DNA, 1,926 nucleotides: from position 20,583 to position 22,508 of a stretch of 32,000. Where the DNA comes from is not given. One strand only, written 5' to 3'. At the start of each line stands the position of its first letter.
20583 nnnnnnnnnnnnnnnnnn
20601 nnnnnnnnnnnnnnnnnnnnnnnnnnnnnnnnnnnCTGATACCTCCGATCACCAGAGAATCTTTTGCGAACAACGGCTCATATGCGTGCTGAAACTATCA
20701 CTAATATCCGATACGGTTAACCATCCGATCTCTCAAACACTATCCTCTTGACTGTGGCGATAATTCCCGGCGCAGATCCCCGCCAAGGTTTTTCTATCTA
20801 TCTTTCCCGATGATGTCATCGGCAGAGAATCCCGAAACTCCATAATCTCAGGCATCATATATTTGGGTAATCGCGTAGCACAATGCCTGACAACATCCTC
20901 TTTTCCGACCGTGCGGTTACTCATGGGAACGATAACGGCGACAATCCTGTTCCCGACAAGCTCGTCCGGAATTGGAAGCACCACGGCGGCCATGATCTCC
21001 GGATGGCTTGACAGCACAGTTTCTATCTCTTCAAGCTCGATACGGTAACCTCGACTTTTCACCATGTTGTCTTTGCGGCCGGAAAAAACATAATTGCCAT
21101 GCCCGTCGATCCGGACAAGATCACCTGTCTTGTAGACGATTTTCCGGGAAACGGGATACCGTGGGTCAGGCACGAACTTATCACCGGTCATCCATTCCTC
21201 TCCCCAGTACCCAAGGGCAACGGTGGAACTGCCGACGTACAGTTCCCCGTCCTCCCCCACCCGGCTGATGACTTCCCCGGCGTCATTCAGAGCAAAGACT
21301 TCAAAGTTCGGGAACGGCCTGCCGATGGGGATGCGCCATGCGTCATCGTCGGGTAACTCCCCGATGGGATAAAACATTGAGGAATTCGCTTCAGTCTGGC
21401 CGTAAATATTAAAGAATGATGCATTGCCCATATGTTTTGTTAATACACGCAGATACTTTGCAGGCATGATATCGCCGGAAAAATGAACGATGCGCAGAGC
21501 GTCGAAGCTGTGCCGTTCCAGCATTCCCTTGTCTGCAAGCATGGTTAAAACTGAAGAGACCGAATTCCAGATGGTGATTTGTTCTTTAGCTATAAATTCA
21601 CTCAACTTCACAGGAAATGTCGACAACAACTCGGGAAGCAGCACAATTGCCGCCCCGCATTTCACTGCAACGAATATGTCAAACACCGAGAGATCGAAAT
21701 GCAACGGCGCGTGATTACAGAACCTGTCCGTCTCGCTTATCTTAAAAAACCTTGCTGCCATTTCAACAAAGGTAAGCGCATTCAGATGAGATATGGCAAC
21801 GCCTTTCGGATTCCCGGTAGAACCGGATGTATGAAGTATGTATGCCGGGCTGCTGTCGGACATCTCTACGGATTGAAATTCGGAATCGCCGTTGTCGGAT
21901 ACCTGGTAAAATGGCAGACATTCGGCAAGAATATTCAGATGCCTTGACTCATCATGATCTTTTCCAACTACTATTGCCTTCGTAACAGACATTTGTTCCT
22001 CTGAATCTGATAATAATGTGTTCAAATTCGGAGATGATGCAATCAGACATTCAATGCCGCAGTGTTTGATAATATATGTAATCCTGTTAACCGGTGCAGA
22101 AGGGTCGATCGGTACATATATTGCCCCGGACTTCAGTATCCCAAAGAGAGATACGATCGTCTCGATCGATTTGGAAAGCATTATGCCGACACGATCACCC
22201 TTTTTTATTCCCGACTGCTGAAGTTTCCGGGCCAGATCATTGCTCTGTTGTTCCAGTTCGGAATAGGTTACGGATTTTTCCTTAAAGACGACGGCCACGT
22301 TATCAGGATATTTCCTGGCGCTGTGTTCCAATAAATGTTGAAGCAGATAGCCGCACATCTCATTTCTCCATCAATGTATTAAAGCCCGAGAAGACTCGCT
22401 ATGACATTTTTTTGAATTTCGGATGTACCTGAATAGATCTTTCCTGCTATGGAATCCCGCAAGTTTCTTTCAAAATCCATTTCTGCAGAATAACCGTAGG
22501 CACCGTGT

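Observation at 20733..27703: Carrier-protein-dependent aminoacyl/acyl tailoring cassette inside a polysaccharide export module (candidate novel glycan decoration pathway)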

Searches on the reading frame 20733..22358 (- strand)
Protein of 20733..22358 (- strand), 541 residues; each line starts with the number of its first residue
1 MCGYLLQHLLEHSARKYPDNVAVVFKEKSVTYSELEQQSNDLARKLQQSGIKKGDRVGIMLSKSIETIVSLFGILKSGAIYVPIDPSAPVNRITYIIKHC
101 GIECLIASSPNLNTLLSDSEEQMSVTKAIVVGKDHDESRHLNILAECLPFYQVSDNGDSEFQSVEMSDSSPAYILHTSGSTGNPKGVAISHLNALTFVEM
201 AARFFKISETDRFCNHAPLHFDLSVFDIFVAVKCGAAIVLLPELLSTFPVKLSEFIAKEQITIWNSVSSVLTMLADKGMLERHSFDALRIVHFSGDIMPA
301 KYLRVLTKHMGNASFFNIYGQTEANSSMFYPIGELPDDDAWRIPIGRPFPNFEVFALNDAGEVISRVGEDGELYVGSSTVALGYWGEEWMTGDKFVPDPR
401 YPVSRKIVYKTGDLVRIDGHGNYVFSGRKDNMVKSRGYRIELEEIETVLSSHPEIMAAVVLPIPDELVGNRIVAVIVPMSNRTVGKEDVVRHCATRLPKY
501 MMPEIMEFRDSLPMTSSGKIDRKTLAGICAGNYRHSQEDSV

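Call 6: search_protein_families(library=pfam, proteins=[window:20733-22358:-], max_evalue=0.01)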
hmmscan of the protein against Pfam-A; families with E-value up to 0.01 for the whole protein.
window:20733-22358:- (541 aa): 2 families
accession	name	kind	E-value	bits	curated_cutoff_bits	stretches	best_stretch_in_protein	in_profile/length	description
PF00501.34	AMP-binding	-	1.3e-86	291.2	29.9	1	10-385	1-384/384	AMP-binding enzyme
PF13193.12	AMP-binding_C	-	8.4e-17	62.3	24.5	1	444-519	1-76/76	AMP-binding enzyme C-terminal domain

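Call 7: search_protein_families(library=ncbifam, proteins=[window:20733-22358:-], max_evalue=0.001)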
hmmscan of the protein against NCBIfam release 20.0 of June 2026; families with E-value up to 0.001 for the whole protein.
window:20733-22358:- (541 aa): 107 families (the best 25 are shown)
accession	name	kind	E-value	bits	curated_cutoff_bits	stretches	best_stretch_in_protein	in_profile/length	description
TIGR01733.1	AA-adenyl-dom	subfamily_domain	4.3e-109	365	317.4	1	31-460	1-409/409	amino acid adenylation domain-containing protein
TIGR03098.1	ligase_PEP_1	hypoth_equivalog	1.7e-104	350.2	592.35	1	5-526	1-515/517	acyl-CoA ligase (AMP-forming), exosortase A system-associated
NF004837.0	PRK06187.1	subfamily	3.9e-91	305.9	476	1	5-525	9-518/531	long-chain-fatty-acid--CoA ligase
NF003417.0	PRK04813.1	subfamily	1e-85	288.2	476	1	9-526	8-500/505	D-alanine--poly(phosphoribitol) ligase subunit DltA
TIGR01734.1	D-ala-DACP-lig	equivalog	3.4e-83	279.9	559.85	1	9-526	5-499/504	D-alanine--poly(phosphoribitol) ligase subunit DltA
NF047350.1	aureusi_NRPS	equivalog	2.5e-81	273.4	2500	2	143-528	1546-1911/2373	aureusimine non-ribosomal peptide synthetase AusA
NF038078.1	NRPS_MxcG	equivalog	6.9e-81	272.1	2300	1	9-527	461-958/1442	myxochelin non-ribosomal peptide synthetase MxcG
NF004282.0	PRK05691.1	subfamily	1e-79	267.4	4090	2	112-526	1220-1623/4334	non-ribosomal peptide synthase/polyketide synthase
NF041803.1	NRPS_SolG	exception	6.7e-78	262.4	2200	1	8-526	565-1071/1163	solanimycin non-ribosomal peptide synthetase SolG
NF006182.0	PRK08316.1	subfamily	2.3e-70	237.6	663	1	6-525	13-513/523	fatty acyl-CoA synthetase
NF006181.0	PRK08314.1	subfamily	5.3e-66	223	705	1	6-525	26-550/563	long-chain-fatty-acid--CoA ligase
NF004808.0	PRK06155.1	equivalog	1.9e-61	208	722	1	6-526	23-519/542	ATP-dependent acyl-CoA ligase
NF009233.0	PRK12583.1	subfamily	2.9e-59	200.9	832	1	8-526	22-547/558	fatty acid CoA ligase family protein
NF005947.1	PRK08008.1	equivalog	4.8e-59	200.3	651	1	6-525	9-517/518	crotonobetaine/carnitine-CoA ligase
NF004511.1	PRK05852.1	equivalog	4.2e-57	193.9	650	1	6-526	1-501/505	FadD7 family fatty acid--CoA ligase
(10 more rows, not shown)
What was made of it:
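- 20733..22358 (-): Stand-alone amino-acid adenylation enzyme (type II A domain) with specificity code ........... TIGR01733 365 bits against 317 (call 7).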

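Call 9: search_solved_structures(query=window:20733-22358:-, max_evalue=1e-30)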
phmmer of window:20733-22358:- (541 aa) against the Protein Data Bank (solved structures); distinct sequences matched with E-value up to 1e-30: 95 (the best 60 are shown).
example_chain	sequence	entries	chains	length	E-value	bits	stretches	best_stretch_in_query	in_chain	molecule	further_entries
6mfy_A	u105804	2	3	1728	5.8e-131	440.7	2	171-525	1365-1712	Linear gramicidin synthase subunit A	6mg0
9be3_A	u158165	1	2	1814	7.3e-131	440.4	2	172-525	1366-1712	Linear gramicidin synthase subunit A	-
9meh_A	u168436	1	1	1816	7.4e-131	440.4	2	172-525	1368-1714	Linear gramicidin synthase subunit A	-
6mfz_A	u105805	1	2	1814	7.4e-131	440.4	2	172-525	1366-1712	Linear gramicidin synthase subunit A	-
9be4_A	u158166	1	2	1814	7.5e-131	440.4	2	172-525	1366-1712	Linear gramicidin synthase subunit A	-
8xjz_C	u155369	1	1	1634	4.4e-98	332.3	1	172-529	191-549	Peptide synthetase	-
6o6e_B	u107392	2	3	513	6.7e-88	298.6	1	5-531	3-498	L-proline--[L-prolyl-carrier protein] ligase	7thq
7ly7_A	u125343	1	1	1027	7.2e-85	288.6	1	152-525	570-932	BmdB, Bacillamide NRPS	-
7ly4_E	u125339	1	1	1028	7.2e-85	288.6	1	152-525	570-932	BmdB, bacillamide NRPS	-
4d4g_A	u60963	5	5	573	4.3e-77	263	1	168-526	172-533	APNAA1 | APNA A1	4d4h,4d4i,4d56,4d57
8jbr_A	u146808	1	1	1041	1.9e-72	247.7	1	7-525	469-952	McyA protein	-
9bfd_A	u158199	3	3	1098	1.7e-70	241.2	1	6-525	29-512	Tyrocidine synthase 1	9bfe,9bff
2vsq_A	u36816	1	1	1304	1.1e-69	238.6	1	166-525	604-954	SURFACTIN SYNTHETASE SUBUNIT 3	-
8hlk_A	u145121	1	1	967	1.1e-66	228.6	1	6-525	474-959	Microcystin synthetase B (Fragment)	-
1amu_A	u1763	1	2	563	1e-65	225.4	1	168-525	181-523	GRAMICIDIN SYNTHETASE 1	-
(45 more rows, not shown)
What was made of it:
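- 20733..22358 (-): Best full-length solved relative is PltF, 6o6e, E 7e-88 (call 9).
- Its best full-length solved relative is PltF (call 9).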

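Call 25: search_dna_similar(query=window:20733-22358:-, collection=plasmids, mode=protein, max_evalue=1e-40, max_rows=25)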
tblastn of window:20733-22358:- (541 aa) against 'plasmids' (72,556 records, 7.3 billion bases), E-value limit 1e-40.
In 3 record(s) the limit of 40 matching pieces per record was reached: places in those records are undercounted.
Records with a match: 1335; places in all: 5888; records where one place covers at least 80% of the query: 1333.
Best place of each record, by identity: <60% 1335.
By first word of the organism name: Streptomyces 185; Bacillus 178; Ralstonia 133; Sinorhizobium 118; Rhizobium 69; Burkholderia 59; Pseudosulfitobacter 44; Clostridium 39; Bradyrhizobium 29; Vibrio 28; and 137 more.
By predicted mobility (MOB-suite, as given by PLSDB): non-mobilizable 790; mobilizable 341; conjugative 204.
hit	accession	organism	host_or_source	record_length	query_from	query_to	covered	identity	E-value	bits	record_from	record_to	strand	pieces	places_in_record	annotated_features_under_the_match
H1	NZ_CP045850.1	Streptomyces clavuligerus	pure culture single spore ...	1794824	6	526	96%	40.3%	2e-114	380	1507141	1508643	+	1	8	none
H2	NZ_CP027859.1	Streptomyces clavuligerus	Cell culture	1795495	6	526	96%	40.3%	2e-114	380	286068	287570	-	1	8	none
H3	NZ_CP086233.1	Streptomyces clavuligerus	whole organism,soil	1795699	6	526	96%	40.3%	2e-114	380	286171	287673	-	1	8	none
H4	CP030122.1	Brasilonema octagenarum UFV-E1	Eucalyptus grandis,mixed culture,leaves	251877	6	525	96%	38.8%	1e-106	358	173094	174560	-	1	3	D-alanine--poly(phosphoribitol) ligase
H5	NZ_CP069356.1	Microvirga sp. VF16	Vachellia farnesiana,Cell culture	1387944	6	525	96%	38.7%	4e-105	353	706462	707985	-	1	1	none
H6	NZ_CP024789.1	Nostoc flagelliforme CCNUN1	cell culture,desert soil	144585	6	525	96%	35.4%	1e-76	271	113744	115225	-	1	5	non-ribosomal peptide synthetase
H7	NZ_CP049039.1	Pseudohalocynthiibacter aestuariivivens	pure culutre,Seawater recirculating ...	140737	5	527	97%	35.2%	9e-93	317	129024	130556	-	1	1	amino acid adenylation domain-containing protein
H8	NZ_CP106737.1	Roseovarius pelagicus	cell culture,Arctic seawater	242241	5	527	97%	35.2%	9e-93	317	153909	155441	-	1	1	amino acid adenylation domain-containing protein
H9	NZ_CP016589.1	Bacillus thuringiensis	Mono isolate,Ginseng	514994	6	525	96%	35.2%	5e-74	263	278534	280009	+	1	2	non-ribosomal peptide synthetase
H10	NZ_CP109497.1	Streptomyces sp. NBC_01431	-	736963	3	528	97%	34.7%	6e-71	254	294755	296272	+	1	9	non-ribosomal peptide synthetase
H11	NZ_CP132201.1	Bacillus thuringiensis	Coprinus comatus,whole organism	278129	6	525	96%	34.8%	1e-72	259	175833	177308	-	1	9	non-ribosomal peptide synthetase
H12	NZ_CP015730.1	Bacillus cereus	sludge of an anaerobic digestion reactor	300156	6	525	96%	34.8%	5e-72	257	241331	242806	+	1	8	non-ribosomal peptide synthetase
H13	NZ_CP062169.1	Mycetohabitans endofungorum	Rhizopus microsporus,bacterial ...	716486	5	529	97%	34.3%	1e-84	294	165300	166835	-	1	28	amino acid adenylation domain-containing protein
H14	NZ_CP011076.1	Brevibacillus laterosporus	Oryza sativa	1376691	6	525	96%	34.7%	8e-77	271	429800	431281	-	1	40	none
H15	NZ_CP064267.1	Bacillus pseudomycoides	cell culture,Zoo wolf area soil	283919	5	528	97%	34.3%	3e-78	275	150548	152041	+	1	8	non-ribosomal peptide synthetase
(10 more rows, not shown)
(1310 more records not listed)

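Call 26: get_annotated_region(hit=H1, flank=8000)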
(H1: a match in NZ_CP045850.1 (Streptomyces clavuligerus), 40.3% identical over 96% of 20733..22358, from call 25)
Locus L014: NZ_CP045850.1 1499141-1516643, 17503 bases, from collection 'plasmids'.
description: Streptomyces clavuligerus strain ATCC 27064 isolate Leon-isolate plasmid pSCL4, complete sequence
organism: Streptomyces clavuligerus (NCBI taxid 1901)
taxonomy: Bacteria; Actinomycetota; Actinomycetes; Kitasatosporales; Streptomycetaceae; Streptomyces; Streptomyces clavuligerus
host: -; source: pure culture single spore isolate,culture maintained in Leon, missing plasmid pSCL3; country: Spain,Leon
typing (MOB-suite, as given by PLSDB): mobilizable; replicon rep_cluster_12,rep_cluster_1922; relaxase MOBP
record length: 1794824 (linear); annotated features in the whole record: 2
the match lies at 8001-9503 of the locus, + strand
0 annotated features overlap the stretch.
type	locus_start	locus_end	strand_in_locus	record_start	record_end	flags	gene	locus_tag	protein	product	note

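Call 27: get_annotated_region(hit=H4, flank=8000)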
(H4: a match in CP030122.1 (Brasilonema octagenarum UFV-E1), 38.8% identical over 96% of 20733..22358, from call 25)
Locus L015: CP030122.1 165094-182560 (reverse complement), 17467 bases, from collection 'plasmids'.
description: Brasilonema octagenarum UFV-E1 plasmid pBOCT1, complete sequence
organism: Brasilonema octagenarum UFV-E1 (NCBI taxid 417106)
taxonomy: Bacteria; Cyanobacteriota; Cyanophyceae; Nostocales; Scytonemataceae; Brasilonema; Brasilonema octagenarum; Brasilonema octagenarum UFV-E1
host: -; source: Eucalyptus grandis,mixed culture,leaves; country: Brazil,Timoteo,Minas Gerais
typing (MOB-suite, as given by PLSDB): non-mobilizable; mating-pair formation MPF_T
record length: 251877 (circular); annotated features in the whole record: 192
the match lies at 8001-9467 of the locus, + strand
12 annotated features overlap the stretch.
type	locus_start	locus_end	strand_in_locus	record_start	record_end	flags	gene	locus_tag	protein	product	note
CDS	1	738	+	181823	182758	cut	-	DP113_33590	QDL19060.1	integrase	-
CDS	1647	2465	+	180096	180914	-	-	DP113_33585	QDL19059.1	response regulator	-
CDS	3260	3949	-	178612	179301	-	-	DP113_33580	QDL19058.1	hypothetical protein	-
CDS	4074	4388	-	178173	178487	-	-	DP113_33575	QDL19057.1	hypothetical protein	-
CDS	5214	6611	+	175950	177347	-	-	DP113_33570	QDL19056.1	cytochrome P450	-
CDS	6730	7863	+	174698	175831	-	-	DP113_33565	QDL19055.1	acyl-CoA dehydrogenase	-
CDS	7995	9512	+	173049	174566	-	-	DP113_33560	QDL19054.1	D-alanine--poly(phosphoribitol) ligase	-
CDS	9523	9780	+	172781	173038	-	-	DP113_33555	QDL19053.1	acyl carrier protein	-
CDS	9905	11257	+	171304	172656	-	-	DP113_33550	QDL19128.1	NAD(P)/FAD-dependent oxidoreductase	-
CDS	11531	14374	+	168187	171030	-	-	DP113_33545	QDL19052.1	hypothetical protein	-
CDS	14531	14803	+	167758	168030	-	-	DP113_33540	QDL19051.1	hypothetical protein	-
CDS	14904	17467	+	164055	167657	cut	-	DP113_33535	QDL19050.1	non-ribosomal peptide synthetase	-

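Call 28: get_annotated_region(hit=H5, flank=8000)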
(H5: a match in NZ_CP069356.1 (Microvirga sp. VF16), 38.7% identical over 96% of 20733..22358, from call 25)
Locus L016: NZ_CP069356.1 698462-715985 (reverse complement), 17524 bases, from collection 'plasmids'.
description: Microvirga sp. VF16 plasmid pMVF16-2, complete sequence
organism: Microvirga sp. VF16 (NCBI taxid 2807101)
taxonomy: Bacteria; Pseudomonadota; Alphaproteobacteria; Hyphomicrobiales; Methylobacteriaceae; Microvirga; Microvirga sp. VF16
host: -; source: Vachellia farnesiana,Cell culture; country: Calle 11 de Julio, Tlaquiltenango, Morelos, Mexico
typing (MOB-suite, as given by PLSDB): non-mobilizable
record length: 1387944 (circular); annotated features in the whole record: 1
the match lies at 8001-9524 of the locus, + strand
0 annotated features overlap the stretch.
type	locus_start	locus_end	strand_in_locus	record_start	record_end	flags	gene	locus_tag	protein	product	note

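Call 69: find_homologous_proteins(query=window:20733-22358:-, max_evalue=1e-60)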
Query window:20733-22358:- (541 aa): 5036 proteins with E <= 1e-60 among 8000 candidates; the best 120 are listed.
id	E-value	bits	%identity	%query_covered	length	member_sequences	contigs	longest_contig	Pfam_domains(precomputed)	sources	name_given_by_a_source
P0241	0.0e+0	1230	100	100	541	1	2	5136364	PF00501.35,PF13193.13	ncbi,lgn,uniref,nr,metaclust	ncbi:amino acid adenylation domain-containing protein [Geotalea uraniireducens]|uniref:Amino acid ad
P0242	0.0e+0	1107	91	99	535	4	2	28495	PF00501.35,PF13193.13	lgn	-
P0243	0.0e+0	1019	84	98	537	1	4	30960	PF00501.35,PF13193.13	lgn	-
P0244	4.0e-259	879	72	98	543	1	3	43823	PF00501.35,PF13193.13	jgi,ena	-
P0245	8.7e-259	877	73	97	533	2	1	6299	PF00501.35,PF13193.13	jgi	jgi:amino acid adenylation domain-containing protein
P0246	8.8e-258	874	72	99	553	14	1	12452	PF00501.35,PF13193.13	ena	-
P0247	1.1e-257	874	72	99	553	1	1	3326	PF00501.35,PF13193.13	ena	-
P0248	3.4e-257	872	74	97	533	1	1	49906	PF00501.35,PF13193.13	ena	-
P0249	4.6e-255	865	73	98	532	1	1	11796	PF00501.35,PF13193.13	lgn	-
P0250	1.2e-253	861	73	98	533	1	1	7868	PF00501.35,PF13193.13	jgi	-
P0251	3.1e-253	859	71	97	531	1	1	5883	PF00501.35,PF13193.13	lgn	-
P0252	2.0e-252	856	72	97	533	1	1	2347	PF00501.35,PF13193.13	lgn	-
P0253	3.4e-252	856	72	98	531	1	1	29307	PF00501.35,PF13193.13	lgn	-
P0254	4.3e-251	852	71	98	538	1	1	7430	PF00501.35,PF13193.13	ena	-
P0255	5.6e-251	852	70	97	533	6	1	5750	PF00501.35,PF13193.13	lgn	-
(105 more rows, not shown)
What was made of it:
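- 20733..22358 (-): 100% identical to a Geotalea uraniireducens protein (call 69).
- JGI labels some orthologues as L-proline ligase (call 69).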
